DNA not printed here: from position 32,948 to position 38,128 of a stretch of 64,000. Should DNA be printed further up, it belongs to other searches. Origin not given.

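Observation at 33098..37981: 1627-aa protein with a late C-terminal AAA+ module of the MoxR/AAA_5/McrB (helix-2-insert) type and a ~400-aa coiled coil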

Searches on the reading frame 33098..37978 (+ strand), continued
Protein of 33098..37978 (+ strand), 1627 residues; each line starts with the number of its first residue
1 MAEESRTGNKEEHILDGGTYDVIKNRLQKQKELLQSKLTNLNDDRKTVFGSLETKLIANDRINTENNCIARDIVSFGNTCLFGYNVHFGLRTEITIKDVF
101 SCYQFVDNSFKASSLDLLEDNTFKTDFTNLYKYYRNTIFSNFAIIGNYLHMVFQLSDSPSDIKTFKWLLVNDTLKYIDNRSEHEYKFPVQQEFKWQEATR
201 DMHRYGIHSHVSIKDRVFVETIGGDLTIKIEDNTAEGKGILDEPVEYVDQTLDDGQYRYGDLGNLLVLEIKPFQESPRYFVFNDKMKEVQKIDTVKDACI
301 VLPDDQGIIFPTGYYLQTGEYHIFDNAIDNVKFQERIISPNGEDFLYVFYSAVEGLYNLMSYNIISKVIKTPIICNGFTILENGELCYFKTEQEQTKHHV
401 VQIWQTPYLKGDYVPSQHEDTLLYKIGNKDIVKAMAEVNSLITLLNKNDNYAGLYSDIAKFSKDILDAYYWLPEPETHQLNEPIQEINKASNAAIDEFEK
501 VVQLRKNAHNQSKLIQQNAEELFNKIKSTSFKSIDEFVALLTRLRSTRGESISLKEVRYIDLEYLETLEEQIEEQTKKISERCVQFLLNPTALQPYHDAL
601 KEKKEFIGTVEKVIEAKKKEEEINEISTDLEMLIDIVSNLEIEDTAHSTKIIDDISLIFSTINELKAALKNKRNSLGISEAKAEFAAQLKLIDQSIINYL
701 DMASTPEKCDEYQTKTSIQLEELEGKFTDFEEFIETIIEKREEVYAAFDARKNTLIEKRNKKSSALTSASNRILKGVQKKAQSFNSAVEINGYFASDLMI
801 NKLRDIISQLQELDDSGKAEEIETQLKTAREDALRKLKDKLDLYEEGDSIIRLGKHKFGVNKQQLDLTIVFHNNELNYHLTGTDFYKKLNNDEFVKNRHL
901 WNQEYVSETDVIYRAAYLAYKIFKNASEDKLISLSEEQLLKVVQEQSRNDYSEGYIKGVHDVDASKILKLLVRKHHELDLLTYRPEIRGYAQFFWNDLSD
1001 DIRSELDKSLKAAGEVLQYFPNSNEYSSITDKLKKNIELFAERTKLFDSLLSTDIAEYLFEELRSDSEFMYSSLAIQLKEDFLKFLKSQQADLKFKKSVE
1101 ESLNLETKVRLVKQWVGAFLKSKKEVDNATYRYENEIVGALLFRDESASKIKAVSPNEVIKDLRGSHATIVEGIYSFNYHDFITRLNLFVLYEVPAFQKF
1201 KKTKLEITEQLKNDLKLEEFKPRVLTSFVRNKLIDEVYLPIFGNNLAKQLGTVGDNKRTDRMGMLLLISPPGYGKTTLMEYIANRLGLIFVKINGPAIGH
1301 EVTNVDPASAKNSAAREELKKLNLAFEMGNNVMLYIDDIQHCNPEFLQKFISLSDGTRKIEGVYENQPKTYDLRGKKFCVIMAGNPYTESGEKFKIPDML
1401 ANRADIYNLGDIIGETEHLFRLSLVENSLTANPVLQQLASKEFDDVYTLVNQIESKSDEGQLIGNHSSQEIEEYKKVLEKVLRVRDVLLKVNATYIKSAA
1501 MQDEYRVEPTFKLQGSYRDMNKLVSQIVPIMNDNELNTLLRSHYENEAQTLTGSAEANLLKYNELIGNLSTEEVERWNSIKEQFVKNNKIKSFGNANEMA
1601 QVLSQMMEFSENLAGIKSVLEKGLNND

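Call 10: find_homologous_proteins(query=window:33098-37978:+, max_evalue=0.00001)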
Query window:33098-37978:+ (1627 aa): 5014 proteins with E <= 0.00001 among 8000 candidates; the best 120 are listed.
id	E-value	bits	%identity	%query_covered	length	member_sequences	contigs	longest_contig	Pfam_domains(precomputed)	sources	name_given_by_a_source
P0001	0.0e+0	3608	100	100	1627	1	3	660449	PF12458.14,PF00004.36,PF13401.13,PF07728.21,PF25472.2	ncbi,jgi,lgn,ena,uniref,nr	ncbi:hypothetical protein LCGC14_0130040 [marine sediment metagenome]|uniref:AAA+ ATPase domain-cont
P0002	0.0e+0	3521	97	100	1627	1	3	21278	PF12458.14,PF00004.36,PF13401.13,PF05496.19,PF07728.21,PF25472.2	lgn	-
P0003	0.0e+0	3517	97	100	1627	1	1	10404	PF12458.14,PF00004.36,PF13401.13,PF05496.19,PF07728.21,PF25472.2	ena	-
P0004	0.0e+0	3515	97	100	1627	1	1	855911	PF12458.14,PF00004.36,PF13401.13,PF05496.19,PF07728.21,PF25472.2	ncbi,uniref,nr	ncbi:DNA repair ATPase [Maribacter stanieri]|uniref:DNA repair ATPase n=1 Tax=Maribacter stanieri Ta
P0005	0.0e+0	3515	97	100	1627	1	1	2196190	PF12458.14,PF00004.36,PF13401.13,PF05496.19,PF07728.21,PF25472.2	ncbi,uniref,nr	ncbi:DNA repair ATPase [Maribacter sp. Hel_I_7]|uniref:DNA repair ATPase n=1 Tax=Maribacter sp. Hel_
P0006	0.0e+0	3512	97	100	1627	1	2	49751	PF12458.14,PF00004.36,PF13401.13,PF05496.19,PF07728.21,PF25472.2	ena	-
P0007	0.0e+0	3510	97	100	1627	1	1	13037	PF12458.14,PF00004.36,PF13401.13,PF05496.19,PF07728.21,PF25472.2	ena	-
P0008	0.0e+0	3509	97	100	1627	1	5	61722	PF12458.14,PF00004.36,PF13401.13,PF05496.19,PF07728.21,PF25472.2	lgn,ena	-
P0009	0.0e+0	3508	97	100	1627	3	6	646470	PF12458.14,PF00004.36,PF13401.13,PF05496.19,PF07728.21,PF25472.2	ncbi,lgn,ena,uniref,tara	ncbi:DNA repair ATPase [Maribacter stanieri]|uniref:DNA repair ATPase n=1 Tax=Maribacter stanieri Ta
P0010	0.0e+0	3507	97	100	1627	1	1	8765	PF12458.14,PF00004.36,PF13401.13,PF05496.19,PF07728.21,PF25472.2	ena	-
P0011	0.0e+0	3502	97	100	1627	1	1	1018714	PF12458.14,PF00004.36,PF13401.13,PF05496.19,PF07728.21,PF25472.2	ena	-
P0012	0.0e+0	3497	97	100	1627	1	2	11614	PF12458.14,PF00004.36,PF13401.13,PF05496.19,PF07728.21,PF25472.2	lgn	-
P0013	0.0e+0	3326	96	95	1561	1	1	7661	PF12458.14,PF00004.36,PF13401.13,PF05496.19,PF07728.21,PF25472.2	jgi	-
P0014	0.0e+0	3290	91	100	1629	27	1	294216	PF12458.14,PF00004.36,PF13401.13,PF07728.21,PF25472.2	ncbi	-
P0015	0.0e+0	3248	89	100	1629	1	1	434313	PF12458.14,PF00004.36,PF07728.21,PF25472.2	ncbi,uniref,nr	ncbi:DNA repair ATPase [uncultured Maribacter sp.]|uniref:DNA repair ATPase n=1 Tax=uncultured Marib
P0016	0.0e+0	3243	88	100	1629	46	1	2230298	PF12458.14,PF00004.36,PF07728.21,PF25472.2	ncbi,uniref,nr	ncbi:DNA repair ATPase [Maribacter dokdonensis]|uniref:DNA repair ATPase n=1 Tax=Maribacter dokdonen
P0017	0.0e+0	3241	88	100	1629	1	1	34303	PF12458.14,PF00004.36,PF07728.21,PF25472.2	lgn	-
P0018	0.0e+0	3231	89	100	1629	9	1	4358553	PF12458.14,PF00004.36,PF07728.21,PF25472.2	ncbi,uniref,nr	ncbi:DNA repair ATPase [Maribacter litoralis]|uniref:ATPase family associated with various cellular 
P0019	0.0e+0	3231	89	100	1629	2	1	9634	PF12458.14,PF00004.36,PF07728.21,PF25472.2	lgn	-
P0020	0.0e+0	2908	78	100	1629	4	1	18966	PF12458.14,PF00004.36,PF07728.21,PF25472.2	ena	-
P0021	0.0e+0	2698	73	100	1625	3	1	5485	PF12458.14,PF00004.36,PF07728.21,PF25472.2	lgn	-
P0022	0.0e+0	2698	73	100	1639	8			PF12458.14,PF00004.36,PF13401.13,PF07728.21,PF25472.2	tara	tara:strand:+ start:54937 stop:59856 length:4920 start_codon:yes stop_codon:yes gene_type:complete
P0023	0.0e+0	2690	73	99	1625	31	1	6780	PF12458.14,PF00004.36,PF07728.21,PF25472.2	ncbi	-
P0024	0.0e+0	2687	73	99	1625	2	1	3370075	PF12458.14,PF00004.36,PF07728.21,PF25472.2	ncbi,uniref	ncbi:DNA repair ATPase [Dokdonia sp. R86516]|uniref:DNA repair ATPase n=1 Tax=Dokdonia sp. R86516 Ta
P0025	0.0e+0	2686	73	99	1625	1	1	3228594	PF12458.14,PF00004.36,PF07728.21,PF25472.2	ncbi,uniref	ncbi:DNA repair ATPase [Dokdonia sp. LLG6352-1]|uniref:DNA repair ATPase n=1 Tax=Dokdonia sp. LLG635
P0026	0.0e+0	2683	73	100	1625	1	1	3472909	PF12458.14,PF00004.36,PF07728.21,PF25472.2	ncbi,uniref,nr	ncbi:ATPase family protein associated with various cellular activities (AAA) [Dokdonia sp. Hel_I_63]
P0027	0.0e+0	2683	73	99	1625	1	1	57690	PF12458.14,PF00004.36,PF07728.21,PF25472.2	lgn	-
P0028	0.0e+0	2681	73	99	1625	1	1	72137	PF12458.14,PF00004.36,PF07728.21,PF25472.2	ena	-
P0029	0.0e+0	2681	73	99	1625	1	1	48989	PF12458.14,PF00004.36,PF07728.21,PF25472.2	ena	-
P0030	0.0e+0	2665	72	100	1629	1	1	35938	PF12458.14,PF00004.36,PF07728.21,PF25472.2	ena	-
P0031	0.0e+0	2655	72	100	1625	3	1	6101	PF12458.14,PF00004.36,PF07728.21,PF25472.2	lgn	-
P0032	0.0e+0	2655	72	100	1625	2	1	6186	PF12458.14,PF00004.36,PF07728.21,PF25472.2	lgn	-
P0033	0.0e+0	2653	72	99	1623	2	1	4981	PF12458.14,PF00004.36,PF07728.21,PF25472.2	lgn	-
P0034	0.0e+0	2648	71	100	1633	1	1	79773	PF12458.14,PF00004.36,PF07728.21,PF25472.2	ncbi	ncbi:MAG: DNA repair ATPase [Leeuwenhoekiella sp.]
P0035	0.0e+0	2632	72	99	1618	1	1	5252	PF12458.14,PF00004.36,PF07728.21,PF25472.2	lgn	-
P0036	0.0e+0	2631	71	99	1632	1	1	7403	PF12458.14,PF00004.36,PF07728.21,PF25472.2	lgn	-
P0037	0.0e+0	2596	71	100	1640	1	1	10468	PF12458.14,PF00004.36,PF07728.21,PF25472.2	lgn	-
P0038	0.0e+0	2596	70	100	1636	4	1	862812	PF12458.14,PF00004.36,PF07728.21,PF25472.2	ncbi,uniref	ncbi:DNA repair ATPase [Leeuwenhoekiella sp. W20_SRS_FM14]|uniref:DNA repair ATPase n=1 Tax=Leeuwenh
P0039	0.0e+0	2593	70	100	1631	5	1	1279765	PF12458.14,PF00004.36,PF07728.21,PF25472.2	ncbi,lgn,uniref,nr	ncbi:ATPase family protein associated with various cellular activities (AAA) [Gillisia mitskevichiae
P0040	0.0e+0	2592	70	100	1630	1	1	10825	PF12458.14,PF00004.36,PF07728.21,PF25472.2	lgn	-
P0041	0.0e+0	2591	70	100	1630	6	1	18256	PF12458.14,PF00004.36,PF07728.21,PF25472.2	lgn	-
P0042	0.0e+0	2588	70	100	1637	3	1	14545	PF12458.14,PF00004.36,PF07728.21,PF25472.2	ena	-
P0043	0.0e+0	2582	70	100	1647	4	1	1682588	PF12458.14,PF00004.36,PF07728.21,PF25472.2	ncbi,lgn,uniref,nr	ncbi:ATPase family associated with various cellular activities (AAA) [Salinimicrobium sediminis]|uni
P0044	0.0e+0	2568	69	100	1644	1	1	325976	PF12458.14,PF00004.36,PF07728.21,PF25472.2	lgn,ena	-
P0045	0.0e+0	2567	69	99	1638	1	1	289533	PF12458.14,PF00004.36,PF07728.21,PF25472.2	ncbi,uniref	ncbi:DNA repair ATPase [Salinimicrobium sp. WS361]|uniref:DNA repair ATPase n=1 Tax=Salinimicrobium 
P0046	0.0e+0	2565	70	100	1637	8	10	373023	PF12458.14,PF00004.36,PF07728.21,PF25472.2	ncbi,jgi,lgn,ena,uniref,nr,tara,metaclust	ncbi:DNA repair ATPase [Leeuwenhoekiella sp. UBA1003]|uniref:DNA repair ATPase n=1 Tax=Leeuwenhoekie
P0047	0.0e+0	2562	69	100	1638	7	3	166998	PF12458.14,PF00004.36,PF07728.21,PF25472.2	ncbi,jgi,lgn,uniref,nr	ncbi:DNA repair ATPase [Leeuwenhoekiella polynyae]|uniref:ATPase family protein associated with vari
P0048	0.0e+0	2557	69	99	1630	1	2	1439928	PF12458.14,PF00004.36,PF07728.21,PF25472.2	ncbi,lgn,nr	ncbi:DNA repair ATPase [Flavobacteriaceae bacterium TK19130]|nr:DNA repair ATPase [Thermobacterium s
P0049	0.0e+0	2555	70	100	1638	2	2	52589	PF12458.14,PF00004.36,PF07728.21,PF25472.2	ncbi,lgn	-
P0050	0.0e+0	2554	68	99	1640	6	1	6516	PF12458.14,PF00004.36,PF07728.21,PF25472.2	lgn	-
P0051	0.0e+0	2553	69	100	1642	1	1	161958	PF12458.14,PF00004.36,PF07728.21,PF25472.2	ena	-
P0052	0.0e+0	2546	69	100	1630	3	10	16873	PF12458.14,PF00004.36,PF07728.21,PF25472.2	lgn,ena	-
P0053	0.0e+0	2544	70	99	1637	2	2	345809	PF12458.14,PF00004.36,PF07728.21,PF25472.2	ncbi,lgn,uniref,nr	ncbi:DNA repair ATPase [Leeuwenhoekiella marinoflava]|uniref:ATPase family protein associated with v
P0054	0.0e+0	2541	70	99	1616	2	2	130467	PF12458.14,PF00004.36,PF07728.21,PF25472.2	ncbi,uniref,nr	ncbi:DNA repair ATPase [Tenacibaculum sp. M341]|uniref:DNA repair ATPase n=1 Tax=Tenacibaculum sp. M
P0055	0.0e+0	2537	70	99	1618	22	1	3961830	PF12458.14,PF00004.36,PF07728.21,PF25472.2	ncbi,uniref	ncbi:DNA repair ATPase [Tenacibaculum sp. ZS6-P6]|uniref:DNA repair ATPase n=1 Tax=Tenacibaculum sp.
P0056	0.0e+0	2535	68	100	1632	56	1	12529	PF12458.14,PF00004.36,PF07728.21,PF25472.2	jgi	-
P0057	0.0e+0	2531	69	99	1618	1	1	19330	PF12458.14,PF00004.36,PF07728.21,PF25472.2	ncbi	-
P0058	0.0e+0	2529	69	99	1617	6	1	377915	PF12458.14,PF00004.36,PF07728.21,PF25472.2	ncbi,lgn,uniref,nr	ncbi:dynein-related subfamily AAA family protein [Tenacibaculum skagerrakense]|uniref:Dynein-related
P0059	0.0e+0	2523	69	99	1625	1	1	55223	PF12458.14,PF00004.36,PF07728.21,PF25472.2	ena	-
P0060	0.0e+0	2514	69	99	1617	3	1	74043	PF12458.14,PF00004.36,PF07728.21,PF25472.2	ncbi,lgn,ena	-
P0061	0.0e+0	2511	68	99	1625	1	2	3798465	PF12458.14,PF00004.36,PF07728.21,PF25472.2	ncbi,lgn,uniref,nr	ncbi:DNA repair ATPase [Christiangramia forsetii]|uniref:AAA+ ATPase domain-containing protein n=2 T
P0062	0.0e+0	2510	68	99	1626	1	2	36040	PF12458.14,PF00004.36,PF07728.21,PF25472.2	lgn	-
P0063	0.0e+0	2499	68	99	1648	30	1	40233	PF12458.14,PF00004.36,PF07728.21,PF25472.2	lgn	-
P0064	0.0e+0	2496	69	99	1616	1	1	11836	PF12458.14,PF00004.36,PF07728.21,PF25472.2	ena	-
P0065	0.0e+0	2494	68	99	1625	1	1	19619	PF12458.14,PF00004.36,PF07728.21,PF25472.2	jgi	-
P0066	0.0e+0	2494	68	99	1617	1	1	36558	PF12458.14,PF00004.36,PF07728.21,PF25472.2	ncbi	-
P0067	0.0e+0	2492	68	99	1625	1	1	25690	PF12458.14,PF00004.36,PF07728.21,PF25472.2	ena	-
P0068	0.0e+0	2492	68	99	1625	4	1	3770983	PF12458.14,PF00004.36,PF07728.21,PF25472.2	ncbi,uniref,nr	ncbi:AAA family ATPase [Gramella sp. MT6]|uniref:DNA repair ATPase n=1 Tax=Gramella sp. MT6 TaxID=27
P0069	0.0e+0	2491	68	100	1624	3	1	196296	PF12458.14,PF00004.36,PF13401.13,PF07728.21,PF25472.2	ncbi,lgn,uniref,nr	ncbi:DNA repair ATPase [Joostella atrarenae]|uniref:DNA repair ATPase n=1 Tax=Joostella atrarenae Ta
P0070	0.0e+0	2491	68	99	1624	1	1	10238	PF12458.14,PF00004.36,PF07728.21,PF25472.2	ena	-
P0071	0.0e+0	2487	68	99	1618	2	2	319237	PF12458.14,PF00004.36,PF07728.21,PF25472.2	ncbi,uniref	ncbi:DNA repair ATPase [Tenacibaculum sp. 190524A02b]|uniref:ATPase AAA n=1 Tax=Tenacibaculum vairao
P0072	0.0e+0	2485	69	99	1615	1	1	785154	PF12458.14,PF00004.36,PF07728.21,PF25472.2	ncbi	-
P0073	0.0e+0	2485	67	100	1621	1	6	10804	PF12458.14,PF00004.36,PF07728.21,PF25472.2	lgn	-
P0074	0.0e+0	2484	68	99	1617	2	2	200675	PF12458.14,PF00004.36,PF07728.21,PF25472.2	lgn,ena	-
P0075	0.0e+0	2483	69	99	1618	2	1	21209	PF12458.14,PF00004.36,PF07728.21,PF25472.2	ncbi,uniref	ncbi:DNA repair ATPase [Tenacibaculum sp. TC6]|uniref:DNA repair ATPase n=1 Tax=Tenacibaculum sp. TC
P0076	0.0e+0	2483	67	100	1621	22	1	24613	PF12458.14,PF00004.36,PF07728.21,PF25472.2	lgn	-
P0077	0.0e+0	2481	67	99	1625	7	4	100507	PF12458.14,PF00004.36,PF07728.21,PF25472.2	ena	-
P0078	0.0e+0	2480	68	99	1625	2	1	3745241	PF12458.14,PF00004.36,PF07728.21,PF25472.2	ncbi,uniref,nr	ncbi:DNA repair ATPase [Tamlana sp. s12]|uniref:DNA repair ATPase n=1 Tax=Tamlana sp. s12 TaxID=1630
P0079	0.0e+0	2479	67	100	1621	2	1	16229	PF12458.14,PF00004.36,PF07728.21,PF25472.2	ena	-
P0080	0.0e+0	2477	68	99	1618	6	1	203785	PF12458.14,PF00004.36,PF07728.21,PF25472.2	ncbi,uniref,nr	ncbi:AAA family ATPase [Tenacibaculum sp. E3R01]|uniref:DNA repair ATPase n=1 Tax=Tenacibaculum sp. 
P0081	0.0e+0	2476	68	99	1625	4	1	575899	PF12458.14,PF00004.36,PF07728.21,PF25472.2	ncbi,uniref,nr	ncbi:DNA repair ATPase [Tamlana agarivorans]|uniref:DNA repair ATPase n=1 Tax=Pseudotamlana agarivor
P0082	0.0e+0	2474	67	99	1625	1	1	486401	PF12458.14,PF00004.36,PF07728.21,PF25472.2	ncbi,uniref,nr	ncbi:DNA repair ATPase [Formosa sp. PL04]|uniref:DNA repair ATPase n=1 Tax=Formosa sp. PL04 TaxID=30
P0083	0.0e+0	2473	69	99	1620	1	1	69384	PF12458.14,PF00004.36,PF07728.21,PF25472.2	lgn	-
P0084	0.0e+0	2472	68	99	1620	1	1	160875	PF12458.14,PF00004.36,PF07728.21,PF25472.2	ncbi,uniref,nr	ncbi:DNA repair ATPase [uncultured Tenacibaculum sp.]|uniref:DNA repair ATPase n=1 Tax=uncultured Te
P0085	0.0e+0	2472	69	99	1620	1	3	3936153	PF12458.14,PF00004.36,PF07728.21,PF25472.2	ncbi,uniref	ncbi:ATPase AAA [Tenacibaculum sp. 190130A14a]|uniref:ATPase AAA n=1 Tax=Tenacibaculum polynesiense 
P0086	0.0e+0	2470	67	100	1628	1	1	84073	PF12458.14,PF00004.36,PF07728.21,PF25472.2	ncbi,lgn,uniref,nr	ncbi:AAA domain (dynein-related subfamily) [Pustulibacterium marinum]|uniref:AAA domain (Dynein-rela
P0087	0.0e+0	2469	68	99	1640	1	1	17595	PF12458.14,PF00004.36,PF07728.21,PF25472.2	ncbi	-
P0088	0.0e+0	2469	67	99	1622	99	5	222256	PF12458.14,PF00004.36,PF07728.21,PF25472.2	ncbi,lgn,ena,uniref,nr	ncbi:DNA repair ATPase [Zunongwangia profunda]|uniref:DNA repair ATPase n=1 Tax=Zunongwangia profund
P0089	0.0e+0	2468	68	99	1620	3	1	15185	PF12458.14,PF00004.36,PF07728.21,PF25472.2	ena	-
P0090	0.0e+0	2467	68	99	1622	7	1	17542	PF12458.14,PF00004.36,PF07728.21,PF25472.2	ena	-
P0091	0.0e+0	2466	68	99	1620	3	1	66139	PF12458.14,PF00004.36,PF07728.21,PF25472.2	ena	-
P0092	0.0e+0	2464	68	100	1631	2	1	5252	PF12458.14,PF00004.36,PF07728.21,PF25472.2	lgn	-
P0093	0.0e+0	2461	67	99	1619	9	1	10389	PF12458.14,PF00004.36,PF07728.21,PF25472.2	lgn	-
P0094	0.0e+0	2460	67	100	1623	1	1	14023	PF12458.14,PF00004.36,PF07728.21,PF25472.2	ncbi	-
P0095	0.0e+0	2459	67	99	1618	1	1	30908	PF12458.14,PF00004.36,PF07728.21,PF25472.2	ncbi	-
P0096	0.0e+0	2459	67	99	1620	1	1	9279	PF12458.14,PF00004.36,PF07728.21,PF25472.2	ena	-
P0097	0.0e+0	2457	68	99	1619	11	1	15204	PF12458.14,PF00004.36,PF07728.21,PF25472.2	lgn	-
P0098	0.0e+0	2456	67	100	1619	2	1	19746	PF12458.14,PF00004.36,PF07728.21,PF25472.2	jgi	jgi:hypothetical protein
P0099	0.0e+0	2456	67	100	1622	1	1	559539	PF12458.14,PF00004.36,PF07728.21,PF25472.2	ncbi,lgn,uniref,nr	ncbi:ATPase family associated with various cellular activities (AAA) [Mesonia phycicola]|uniref:ATPa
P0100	0.0e+0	2456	68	99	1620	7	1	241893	PF12458.14,PF00004.36,PF07728.21,PF25472.2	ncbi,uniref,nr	ncbi:AAA domain-containing protein [Tenacibaculum aiptasiae]|uniref:AAA domain-containing protein n=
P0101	0.0e+0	2455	67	99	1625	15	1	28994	PF12458.14,PF00004.36,PF25472.2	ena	-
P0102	0.0e+0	2455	67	99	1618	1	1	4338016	PF12458.14,PF00004.36,PF07728.21,PF25472.2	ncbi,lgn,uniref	ncbi:DNA repair ATPase [Tenacibaculum sp. nBUS_03]|uniref:DNA repair ATPase n=1 Tax=Tenacibaculum sp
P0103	0.0e+0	2455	68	99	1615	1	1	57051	PF12458.14,PF00004.36,PF07728.21,PF25472.2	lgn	-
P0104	0.0e+0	2454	68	99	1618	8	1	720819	PF12458.14,PF00004.36,PF07728.21,PF25472.2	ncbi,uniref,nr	ncbi:AAA domain (dynein-related subfamily) [Tenacibaculum sp. MAR_2009_124]|uniref:DNA repair ATPase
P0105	0.0e+0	2454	68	99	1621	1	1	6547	PF12458.14,PF00004.36,PF07728.21,PF25472.2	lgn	-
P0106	0.0e+0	2452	67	99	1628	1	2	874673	PF12458.14,PF00004.36,PF07728.21,PF25472.2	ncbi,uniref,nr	ncbi:DNA repair ATPase [Aquimarina mytili]|uniref:DNA repair ATPase n=1 Tax=Aquimarina mytili TaxID=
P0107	0.0e+0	2452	67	99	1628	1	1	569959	PF12458.14,PF00004.36,PF13401.13,PF07728.21,PF25472.2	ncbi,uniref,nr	ncbi:DNA repair ATPase [Aquimarina sp. D1M17]|uniref:DNA repair ATPase n=1 Tax=Aquimarina acroporae 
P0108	0.0e+0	2449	67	99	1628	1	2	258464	PF12458.14,PF00004.36,PF13401.13,PF07728.21,PF25472.2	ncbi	-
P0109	0.0e+0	2447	67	99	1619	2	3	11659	PF12458.14,PF00004.36,PF07728.21,PF25472.2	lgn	-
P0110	0.0e+0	2445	67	99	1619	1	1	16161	PF12458.14,PF00004.36,PF07728.21,PF25472.2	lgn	-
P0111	0.0e+0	2445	67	99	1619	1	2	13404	PF12458.14,PF00004.36,PF07728.21,PF25472.2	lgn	-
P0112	0.0e+0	2445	68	99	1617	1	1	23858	PF12458.14,PF00004.36,PF07728.21,PF25472.2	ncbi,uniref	ncbi:DNA repair ATPase [Tenacibaculum geojense]|uniref:DNA repair ATPase n=1 Tax=Tenacibaculum geoje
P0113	0.0e+0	2443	66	99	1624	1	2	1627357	PF12458.14,PF00004.36,PF13401.13,PF25472.2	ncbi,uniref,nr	ncbi:DNA repair ATPase [Galbibacter mesophilus]|uniref:DNA repair ATPase n=1 Tax=Galbibacter mesophi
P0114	0.0e+0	2442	67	100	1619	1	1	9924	PF12458.14,PF00004.36,PF07728.21,PF25472.2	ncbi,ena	-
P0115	0.0e+0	2440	67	99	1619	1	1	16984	PF12458.14,PF00004.36,PF07728.21,PF25472.2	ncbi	ncbi:DNA repair ATPase [Pontimicrobium sp. MEBiC01747]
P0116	0.0e+0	2438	67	99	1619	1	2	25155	PF12458.14,PF00004.36,PF07728.21,PF25472.2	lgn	-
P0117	0.0e+0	2437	67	99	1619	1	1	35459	PF12458.14,PF00004.36,PF07728.21,PF25472.2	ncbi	ncbi:DNA repair ATPase [Pontimicrobium sp. MEBiC06410]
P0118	0.0e+0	2435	67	99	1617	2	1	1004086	PF12458.14,PF00004.36,PF07728.21,PF25472.2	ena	-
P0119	0.0e+0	2432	66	99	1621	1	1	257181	PF12458.14,PF00004.36,PF07728.21,PF25472.2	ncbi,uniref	ncbi:DNA repair ATPase [Zunongwangia sp. H14]|uniref:DNA repair ATPase n=1 Tax=Zunongwangia sp. H14 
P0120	0.0e+0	2430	66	99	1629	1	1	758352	PF12458.14,PF00004.36,PF07728.21,PF25472.2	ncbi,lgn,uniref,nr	ncbi:DNA repair ATPase [Aquimarina sp. MMG016]|uniref:DNA repair ATPase n=1 Tax=Aquimarina sp. MMG01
